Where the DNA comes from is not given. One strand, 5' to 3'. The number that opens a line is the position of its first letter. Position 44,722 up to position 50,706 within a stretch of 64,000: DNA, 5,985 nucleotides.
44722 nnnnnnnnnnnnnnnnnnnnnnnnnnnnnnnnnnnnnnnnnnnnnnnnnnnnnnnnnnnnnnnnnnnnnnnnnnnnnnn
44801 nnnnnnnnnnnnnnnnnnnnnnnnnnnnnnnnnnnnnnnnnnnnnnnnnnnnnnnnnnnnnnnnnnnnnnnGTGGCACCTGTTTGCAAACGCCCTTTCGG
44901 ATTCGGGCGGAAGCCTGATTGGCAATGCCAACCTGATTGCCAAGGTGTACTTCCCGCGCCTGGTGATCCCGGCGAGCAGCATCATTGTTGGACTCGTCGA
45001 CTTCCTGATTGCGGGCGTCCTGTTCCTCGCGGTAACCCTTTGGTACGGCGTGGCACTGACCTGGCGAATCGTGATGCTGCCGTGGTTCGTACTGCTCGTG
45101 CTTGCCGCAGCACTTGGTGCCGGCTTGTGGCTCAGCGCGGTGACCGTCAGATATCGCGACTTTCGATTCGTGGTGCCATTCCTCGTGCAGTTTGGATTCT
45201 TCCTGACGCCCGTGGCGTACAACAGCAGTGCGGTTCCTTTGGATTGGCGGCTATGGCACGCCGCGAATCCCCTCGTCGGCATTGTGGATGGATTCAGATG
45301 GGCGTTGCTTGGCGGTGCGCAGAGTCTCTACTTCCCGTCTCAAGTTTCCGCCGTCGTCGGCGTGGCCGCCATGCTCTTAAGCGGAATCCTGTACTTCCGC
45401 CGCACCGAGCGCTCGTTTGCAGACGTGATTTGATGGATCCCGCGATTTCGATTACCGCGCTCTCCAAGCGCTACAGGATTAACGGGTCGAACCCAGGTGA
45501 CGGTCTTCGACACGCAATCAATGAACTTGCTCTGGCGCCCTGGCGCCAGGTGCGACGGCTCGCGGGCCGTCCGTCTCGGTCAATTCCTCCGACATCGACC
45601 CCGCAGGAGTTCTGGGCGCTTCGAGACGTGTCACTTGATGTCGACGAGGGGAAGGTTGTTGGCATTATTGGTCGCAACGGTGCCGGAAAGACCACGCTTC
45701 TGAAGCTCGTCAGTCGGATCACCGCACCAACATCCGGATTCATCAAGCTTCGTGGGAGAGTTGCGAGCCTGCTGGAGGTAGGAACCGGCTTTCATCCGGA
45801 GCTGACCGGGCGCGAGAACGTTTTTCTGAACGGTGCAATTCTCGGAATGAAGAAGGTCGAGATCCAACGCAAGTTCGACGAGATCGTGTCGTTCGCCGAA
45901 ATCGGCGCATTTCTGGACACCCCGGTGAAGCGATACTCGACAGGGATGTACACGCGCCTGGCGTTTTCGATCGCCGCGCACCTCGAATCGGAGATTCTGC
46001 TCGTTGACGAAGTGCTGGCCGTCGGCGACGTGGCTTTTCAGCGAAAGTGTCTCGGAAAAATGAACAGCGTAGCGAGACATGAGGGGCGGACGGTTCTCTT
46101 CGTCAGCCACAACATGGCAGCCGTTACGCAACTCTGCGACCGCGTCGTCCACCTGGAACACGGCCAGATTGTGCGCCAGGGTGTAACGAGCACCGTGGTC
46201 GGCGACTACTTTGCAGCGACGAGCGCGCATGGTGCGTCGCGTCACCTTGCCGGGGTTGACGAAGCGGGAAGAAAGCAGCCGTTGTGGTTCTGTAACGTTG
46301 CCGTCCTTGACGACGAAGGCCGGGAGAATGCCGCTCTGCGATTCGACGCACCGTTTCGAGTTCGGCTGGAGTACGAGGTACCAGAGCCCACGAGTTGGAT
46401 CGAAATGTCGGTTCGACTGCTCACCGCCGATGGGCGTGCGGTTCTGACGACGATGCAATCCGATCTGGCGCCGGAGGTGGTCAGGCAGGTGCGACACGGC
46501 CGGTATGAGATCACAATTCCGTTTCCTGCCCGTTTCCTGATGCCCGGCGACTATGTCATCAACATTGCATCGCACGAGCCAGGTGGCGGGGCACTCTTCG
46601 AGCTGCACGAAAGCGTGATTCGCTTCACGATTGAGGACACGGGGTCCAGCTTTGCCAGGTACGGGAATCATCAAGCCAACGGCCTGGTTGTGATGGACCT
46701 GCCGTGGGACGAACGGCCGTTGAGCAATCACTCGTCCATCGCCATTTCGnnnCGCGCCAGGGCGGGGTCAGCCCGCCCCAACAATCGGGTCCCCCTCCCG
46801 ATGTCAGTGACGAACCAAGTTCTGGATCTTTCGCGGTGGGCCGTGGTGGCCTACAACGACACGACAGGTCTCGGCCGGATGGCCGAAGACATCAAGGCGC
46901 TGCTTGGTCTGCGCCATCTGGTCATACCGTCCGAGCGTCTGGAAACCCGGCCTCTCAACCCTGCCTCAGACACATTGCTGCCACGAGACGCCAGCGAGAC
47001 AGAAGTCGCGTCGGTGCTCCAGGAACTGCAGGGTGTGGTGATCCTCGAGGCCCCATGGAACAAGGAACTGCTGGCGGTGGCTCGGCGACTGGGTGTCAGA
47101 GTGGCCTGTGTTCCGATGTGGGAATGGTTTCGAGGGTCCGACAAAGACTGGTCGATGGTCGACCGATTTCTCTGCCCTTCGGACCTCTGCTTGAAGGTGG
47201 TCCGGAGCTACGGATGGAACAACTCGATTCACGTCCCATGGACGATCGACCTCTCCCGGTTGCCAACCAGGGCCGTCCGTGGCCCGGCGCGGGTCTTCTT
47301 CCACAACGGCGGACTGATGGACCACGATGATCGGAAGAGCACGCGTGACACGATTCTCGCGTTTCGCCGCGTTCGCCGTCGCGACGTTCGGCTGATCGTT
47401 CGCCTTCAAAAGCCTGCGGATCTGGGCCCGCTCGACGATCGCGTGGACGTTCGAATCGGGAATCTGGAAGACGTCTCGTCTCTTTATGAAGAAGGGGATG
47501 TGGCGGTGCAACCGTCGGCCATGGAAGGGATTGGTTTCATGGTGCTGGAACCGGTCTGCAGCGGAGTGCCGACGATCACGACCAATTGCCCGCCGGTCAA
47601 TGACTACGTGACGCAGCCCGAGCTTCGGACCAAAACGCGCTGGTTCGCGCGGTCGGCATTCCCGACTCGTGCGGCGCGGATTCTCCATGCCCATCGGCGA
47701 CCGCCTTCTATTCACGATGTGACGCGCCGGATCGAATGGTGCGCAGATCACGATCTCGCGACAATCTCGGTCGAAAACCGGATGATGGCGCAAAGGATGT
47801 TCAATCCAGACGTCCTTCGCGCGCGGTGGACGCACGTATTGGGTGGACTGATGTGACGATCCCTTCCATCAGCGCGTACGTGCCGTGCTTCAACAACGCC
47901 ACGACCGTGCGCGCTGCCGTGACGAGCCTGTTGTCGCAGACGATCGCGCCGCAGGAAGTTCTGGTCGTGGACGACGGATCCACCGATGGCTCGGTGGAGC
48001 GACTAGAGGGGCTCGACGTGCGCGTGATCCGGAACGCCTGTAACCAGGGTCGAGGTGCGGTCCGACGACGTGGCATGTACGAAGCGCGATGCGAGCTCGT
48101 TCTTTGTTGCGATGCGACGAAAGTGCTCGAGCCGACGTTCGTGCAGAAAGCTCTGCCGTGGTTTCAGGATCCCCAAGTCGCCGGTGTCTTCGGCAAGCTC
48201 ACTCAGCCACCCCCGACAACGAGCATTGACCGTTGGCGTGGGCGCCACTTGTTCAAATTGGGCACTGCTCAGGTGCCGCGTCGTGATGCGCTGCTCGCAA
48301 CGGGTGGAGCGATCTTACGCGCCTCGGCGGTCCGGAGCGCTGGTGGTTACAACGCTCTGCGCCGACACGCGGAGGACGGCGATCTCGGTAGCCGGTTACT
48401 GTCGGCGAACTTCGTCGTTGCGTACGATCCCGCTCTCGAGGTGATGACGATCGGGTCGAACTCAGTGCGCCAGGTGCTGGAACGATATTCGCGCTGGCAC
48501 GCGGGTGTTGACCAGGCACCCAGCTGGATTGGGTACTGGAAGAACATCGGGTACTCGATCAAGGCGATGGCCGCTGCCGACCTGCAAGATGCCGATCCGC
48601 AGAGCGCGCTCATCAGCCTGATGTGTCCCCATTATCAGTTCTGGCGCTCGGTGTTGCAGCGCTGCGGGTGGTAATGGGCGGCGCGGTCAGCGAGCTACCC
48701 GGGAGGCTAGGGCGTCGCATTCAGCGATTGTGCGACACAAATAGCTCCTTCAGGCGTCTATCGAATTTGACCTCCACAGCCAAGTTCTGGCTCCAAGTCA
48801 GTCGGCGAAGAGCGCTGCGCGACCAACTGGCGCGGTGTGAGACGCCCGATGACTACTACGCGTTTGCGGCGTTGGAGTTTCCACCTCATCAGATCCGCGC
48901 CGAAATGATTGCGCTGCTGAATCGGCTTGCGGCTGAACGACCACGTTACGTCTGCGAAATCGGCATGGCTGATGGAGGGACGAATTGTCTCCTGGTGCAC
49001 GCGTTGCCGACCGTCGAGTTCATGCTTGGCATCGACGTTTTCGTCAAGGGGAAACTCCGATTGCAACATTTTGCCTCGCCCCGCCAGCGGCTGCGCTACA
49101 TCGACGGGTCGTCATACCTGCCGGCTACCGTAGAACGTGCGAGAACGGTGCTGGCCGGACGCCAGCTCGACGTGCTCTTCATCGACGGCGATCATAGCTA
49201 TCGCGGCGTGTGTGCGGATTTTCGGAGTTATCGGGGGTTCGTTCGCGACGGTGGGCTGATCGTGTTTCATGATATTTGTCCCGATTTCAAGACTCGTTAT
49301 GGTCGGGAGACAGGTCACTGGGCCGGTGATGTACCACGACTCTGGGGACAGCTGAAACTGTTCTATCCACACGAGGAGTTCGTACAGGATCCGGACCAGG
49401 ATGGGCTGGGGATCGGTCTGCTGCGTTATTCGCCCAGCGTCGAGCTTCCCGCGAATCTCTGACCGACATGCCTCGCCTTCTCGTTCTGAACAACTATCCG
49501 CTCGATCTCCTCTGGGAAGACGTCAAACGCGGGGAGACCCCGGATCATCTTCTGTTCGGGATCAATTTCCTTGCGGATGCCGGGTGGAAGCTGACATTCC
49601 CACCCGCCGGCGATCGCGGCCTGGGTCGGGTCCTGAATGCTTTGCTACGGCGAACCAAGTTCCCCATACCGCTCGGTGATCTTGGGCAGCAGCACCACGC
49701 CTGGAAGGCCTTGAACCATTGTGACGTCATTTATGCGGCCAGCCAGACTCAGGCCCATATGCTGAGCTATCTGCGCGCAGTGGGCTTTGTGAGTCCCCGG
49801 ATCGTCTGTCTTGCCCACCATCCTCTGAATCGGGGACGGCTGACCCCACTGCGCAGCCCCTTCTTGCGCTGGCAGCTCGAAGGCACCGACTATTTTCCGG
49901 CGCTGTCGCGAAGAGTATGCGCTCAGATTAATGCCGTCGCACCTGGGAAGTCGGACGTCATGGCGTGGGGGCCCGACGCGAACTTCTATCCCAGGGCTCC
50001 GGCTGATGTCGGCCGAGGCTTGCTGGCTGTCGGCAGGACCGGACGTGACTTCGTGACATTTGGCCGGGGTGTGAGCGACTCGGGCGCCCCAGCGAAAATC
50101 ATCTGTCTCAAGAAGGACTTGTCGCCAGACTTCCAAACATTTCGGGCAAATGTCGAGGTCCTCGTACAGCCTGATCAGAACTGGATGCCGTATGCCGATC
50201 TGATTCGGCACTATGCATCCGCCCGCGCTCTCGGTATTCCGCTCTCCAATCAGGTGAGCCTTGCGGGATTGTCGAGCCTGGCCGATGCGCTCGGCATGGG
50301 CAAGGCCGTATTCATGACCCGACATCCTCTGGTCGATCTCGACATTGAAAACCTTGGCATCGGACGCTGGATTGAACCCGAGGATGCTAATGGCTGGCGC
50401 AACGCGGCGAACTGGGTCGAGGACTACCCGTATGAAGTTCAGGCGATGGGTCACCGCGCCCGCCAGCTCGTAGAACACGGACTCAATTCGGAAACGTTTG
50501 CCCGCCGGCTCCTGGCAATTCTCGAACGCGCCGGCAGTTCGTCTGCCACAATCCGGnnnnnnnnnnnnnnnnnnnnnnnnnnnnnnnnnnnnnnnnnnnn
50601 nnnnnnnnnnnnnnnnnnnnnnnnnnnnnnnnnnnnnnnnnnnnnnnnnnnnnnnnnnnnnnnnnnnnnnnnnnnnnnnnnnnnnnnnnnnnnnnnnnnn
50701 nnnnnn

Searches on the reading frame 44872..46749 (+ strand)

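Call 9: search_protein_families(library=pfam, proteins=[window:44872-46749:+], max_evalue=0.001)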
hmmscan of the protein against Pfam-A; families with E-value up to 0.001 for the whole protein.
window:44872-46749:+ (626 aa): 2 families
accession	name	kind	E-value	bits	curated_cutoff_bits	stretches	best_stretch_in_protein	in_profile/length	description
PF00005.33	ABC_tran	-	2.9e-20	73.7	25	1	250-381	1-135/137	ABC transporter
PF14524.12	Wzt_C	-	2.3e-09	37.8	30.4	1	475-593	14-135/143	Wzt C-terminal domain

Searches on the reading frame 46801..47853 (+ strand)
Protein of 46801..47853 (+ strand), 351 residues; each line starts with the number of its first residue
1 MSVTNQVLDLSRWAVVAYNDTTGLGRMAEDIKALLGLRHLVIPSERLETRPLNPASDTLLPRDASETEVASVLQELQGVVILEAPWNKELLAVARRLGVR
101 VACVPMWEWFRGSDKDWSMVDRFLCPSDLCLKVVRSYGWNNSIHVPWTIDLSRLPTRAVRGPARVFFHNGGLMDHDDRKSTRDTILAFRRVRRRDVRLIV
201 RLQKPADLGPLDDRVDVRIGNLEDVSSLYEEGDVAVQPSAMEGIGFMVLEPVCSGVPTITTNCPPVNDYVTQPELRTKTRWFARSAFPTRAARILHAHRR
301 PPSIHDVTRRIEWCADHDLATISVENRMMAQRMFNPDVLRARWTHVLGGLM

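Call 9: search_protein_families(library=pfam, proteins=[window:46801-47853:+], max_evalue=0.001)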
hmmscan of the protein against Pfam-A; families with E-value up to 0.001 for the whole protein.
window:46801-47853:+ (351 aa): 2 families
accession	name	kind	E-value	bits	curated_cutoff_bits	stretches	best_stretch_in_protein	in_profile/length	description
PF13692.12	Glyco_trans_1_4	-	1.1e-09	39.1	27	1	171-271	9-116/142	Glycosyl transferases group 1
PF00534.26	Glycos_transf_1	-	1e-08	35.3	26.4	1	219-273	78-134/172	Glycosyl transferases group 1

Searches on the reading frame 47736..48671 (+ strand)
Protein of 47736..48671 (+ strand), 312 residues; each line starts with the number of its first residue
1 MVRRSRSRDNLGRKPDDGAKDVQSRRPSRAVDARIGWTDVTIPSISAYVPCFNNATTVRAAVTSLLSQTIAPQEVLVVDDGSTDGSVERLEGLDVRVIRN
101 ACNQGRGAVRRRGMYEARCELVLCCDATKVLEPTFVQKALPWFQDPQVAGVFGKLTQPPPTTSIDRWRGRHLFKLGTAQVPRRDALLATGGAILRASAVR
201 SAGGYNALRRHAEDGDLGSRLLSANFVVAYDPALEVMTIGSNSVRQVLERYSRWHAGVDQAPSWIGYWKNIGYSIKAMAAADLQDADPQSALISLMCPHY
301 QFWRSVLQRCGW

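Call 9: search_protein_families(library=pfam, proteins=[window:47736-48671:+], max_evalue=0.001)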
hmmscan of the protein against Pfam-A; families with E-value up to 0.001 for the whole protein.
window:47736-48671:+ (312 aa): 4 families
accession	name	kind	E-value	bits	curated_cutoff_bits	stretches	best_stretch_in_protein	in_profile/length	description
PF00535.33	Glycos_transf_2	-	4.6e-25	88.9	23.3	1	46-198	1-163/168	Glycosyl transferase family 2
PF13641.12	Glyco_tranf_2_3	-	2.6e-15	57.5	27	1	43-255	1-228/230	Glycosyltransferase like family 2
PF13632.12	Glyco_trans_2_3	-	5.7e-09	36.5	27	1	122-271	2-157/198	Glycosyl transferase family group 2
PF13506.12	Glyco_transf_21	-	1.9e-07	31.2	21.7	1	113-255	25-173/174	Glycosyl transferase family 21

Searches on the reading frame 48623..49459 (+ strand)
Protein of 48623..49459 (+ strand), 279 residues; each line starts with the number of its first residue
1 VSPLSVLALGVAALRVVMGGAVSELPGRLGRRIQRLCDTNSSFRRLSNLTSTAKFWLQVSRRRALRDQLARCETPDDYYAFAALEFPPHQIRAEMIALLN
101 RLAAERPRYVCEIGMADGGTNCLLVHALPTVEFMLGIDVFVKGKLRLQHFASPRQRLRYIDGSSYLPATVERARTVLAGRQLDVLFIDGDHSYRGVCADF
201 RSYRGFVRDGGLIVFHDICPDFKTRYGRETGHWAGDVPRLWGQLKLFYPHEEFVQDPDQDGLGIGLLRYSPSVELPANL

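Call 9: search_protein_families(library=pfam, proteins=[window:48623-49459:+], max_evalue=0.001)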
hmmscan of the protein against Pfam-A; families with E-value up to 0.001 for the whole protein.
window:48623-49459:+ (279 aa): 2 families
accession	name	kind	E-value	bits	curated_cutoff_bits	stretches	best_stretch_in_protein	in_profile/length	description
PF13578.12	Methyltransf_24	-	1.6e-12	48.6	26.3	1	112-218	2-105/105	Methyltransferase domain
PF04989.18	RMNT_CmcI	-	1.3e-10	41.8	23.2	1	80-218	6-148/206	Rhamnosyl O-methyltransferase/CmcI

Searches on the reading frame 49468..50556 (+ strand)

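Call 9: search_protein_families(library=pfam, proteins=[window:49468-50556:+], max_evalue=0.001)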
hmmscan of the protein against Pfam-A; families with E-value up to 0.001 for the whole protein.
window:49468-50556:+ (363 aa): 0 families

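Call 33: search_protein_families(library=pfam, proteins=[window:49468-50556:+], max_evalue=0.1)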
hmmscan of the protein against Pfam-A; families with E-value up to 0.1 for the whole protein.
window:49468-50556:+ (363 aa): 1 family
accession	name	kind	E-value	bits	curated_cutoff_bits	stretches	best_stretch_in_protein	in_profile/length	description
PF13439.12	Glyco_transf_4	-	0.001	19.6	28.5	1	63-162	49-159/170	Glycosyltransferase Family 4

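Call 34: search_protein_families(library=ncbifam, proteins=[window:49468-50556:+], max_evalue=0.001)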
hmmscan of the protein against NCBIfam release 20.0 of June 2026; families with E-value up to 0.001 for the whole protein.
window:49468-50556:+ (363 aa): 0 families
